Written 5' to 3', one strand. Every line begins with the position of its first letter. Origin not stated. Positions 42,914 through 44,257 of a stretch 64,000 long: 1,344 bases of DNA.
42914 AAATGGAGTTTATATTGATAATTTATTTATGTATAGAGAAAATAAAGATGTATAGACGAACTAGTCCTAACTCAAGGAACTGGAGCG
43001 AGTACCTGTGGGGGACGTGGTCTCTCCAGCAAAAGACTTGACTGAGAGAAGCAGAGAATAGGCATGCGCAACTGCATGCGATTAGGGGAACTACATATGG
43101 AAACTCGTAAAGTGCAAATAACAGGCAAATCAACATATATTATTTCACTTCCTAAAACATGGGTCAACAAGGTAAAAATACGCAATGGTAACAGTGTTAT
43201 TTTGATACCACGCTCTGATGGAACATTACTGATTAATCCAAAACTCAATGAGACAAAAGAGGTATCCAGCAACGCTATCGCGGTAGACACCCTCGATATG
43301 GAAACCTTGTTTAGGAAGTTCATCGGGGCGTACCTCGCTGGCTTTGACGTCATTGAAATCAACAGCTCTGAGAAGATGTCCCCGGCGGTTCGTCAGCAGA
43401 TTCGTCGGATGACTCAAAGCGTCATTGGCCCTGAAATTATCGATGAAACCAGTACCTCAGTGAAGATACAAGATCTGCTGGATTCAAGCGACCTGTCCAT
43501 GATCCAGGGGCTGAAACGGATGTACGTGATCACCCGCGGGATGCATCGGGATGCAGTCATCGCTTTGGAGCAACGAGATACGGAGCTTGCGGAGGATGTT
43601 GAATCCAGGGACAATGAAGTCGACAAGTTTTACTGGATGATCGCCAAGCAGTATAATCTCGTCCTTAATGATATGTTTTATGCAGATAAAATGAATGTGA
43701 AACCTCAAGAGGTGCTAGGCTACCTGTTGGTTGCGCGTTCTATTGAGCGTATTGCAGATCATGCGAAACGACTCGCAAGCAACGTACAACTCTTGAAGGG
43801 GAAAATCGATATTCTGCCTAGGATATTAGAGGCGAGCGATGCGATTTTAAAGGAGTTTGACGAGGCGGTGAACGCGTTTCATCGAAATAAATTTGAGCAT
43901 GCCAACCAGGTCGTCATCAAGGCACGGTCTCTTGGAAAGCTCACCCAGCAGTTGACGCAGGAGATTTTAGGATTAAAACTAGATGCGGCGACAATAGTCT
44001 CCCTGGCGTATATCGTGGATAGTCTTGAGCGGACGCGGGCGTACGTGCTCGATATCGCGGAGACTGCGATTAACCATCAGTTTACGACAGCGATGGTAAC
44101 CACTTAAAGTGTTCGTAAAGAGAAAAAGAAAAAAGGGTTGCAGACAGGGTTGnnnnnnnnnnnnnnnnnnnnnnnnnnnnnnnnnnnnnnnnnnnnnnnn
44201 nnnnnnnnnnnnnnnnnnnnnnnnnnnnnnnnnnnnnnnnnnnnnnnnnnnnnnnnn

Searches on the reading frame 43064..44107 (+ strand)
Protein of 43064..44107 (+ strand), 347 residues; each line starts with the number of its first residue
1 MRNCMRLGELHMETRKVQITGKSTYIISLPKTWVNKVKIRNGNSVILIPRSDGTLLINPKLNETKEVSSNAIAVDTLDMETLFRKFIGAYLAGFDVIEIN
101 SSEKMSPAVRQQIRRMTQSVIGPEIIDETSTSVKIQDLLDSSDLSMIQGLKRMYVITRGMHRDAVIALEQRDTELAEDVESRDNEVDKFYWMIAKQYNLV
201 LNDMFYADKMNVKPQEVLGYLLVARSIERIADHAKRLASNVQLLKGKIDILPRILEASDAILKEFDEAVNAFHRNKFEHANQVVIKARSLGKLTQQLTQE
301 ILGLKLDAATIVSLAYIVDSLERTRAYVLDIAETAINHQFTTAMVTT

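Call 77: search_protein_families(library=pfam, proteins=[window:43064-44107:+], max_evalue=0.000001)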
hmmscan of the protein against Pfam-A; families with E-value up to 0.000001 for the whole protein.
window:43064-44107:+ (347 aa): 2 families
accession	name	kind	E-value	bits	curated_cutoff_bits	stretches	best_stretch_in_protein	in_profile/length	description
PF01895.24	PhoU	-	1.3e-23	83.6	23.5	1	150-240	1-88/89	PhoU domain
PF04014.23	MazE_antitoxin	-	9e-07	29.2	24.7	0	19-60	2-43/48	Antidote-toxin recognition MazE, bacterial antitoxin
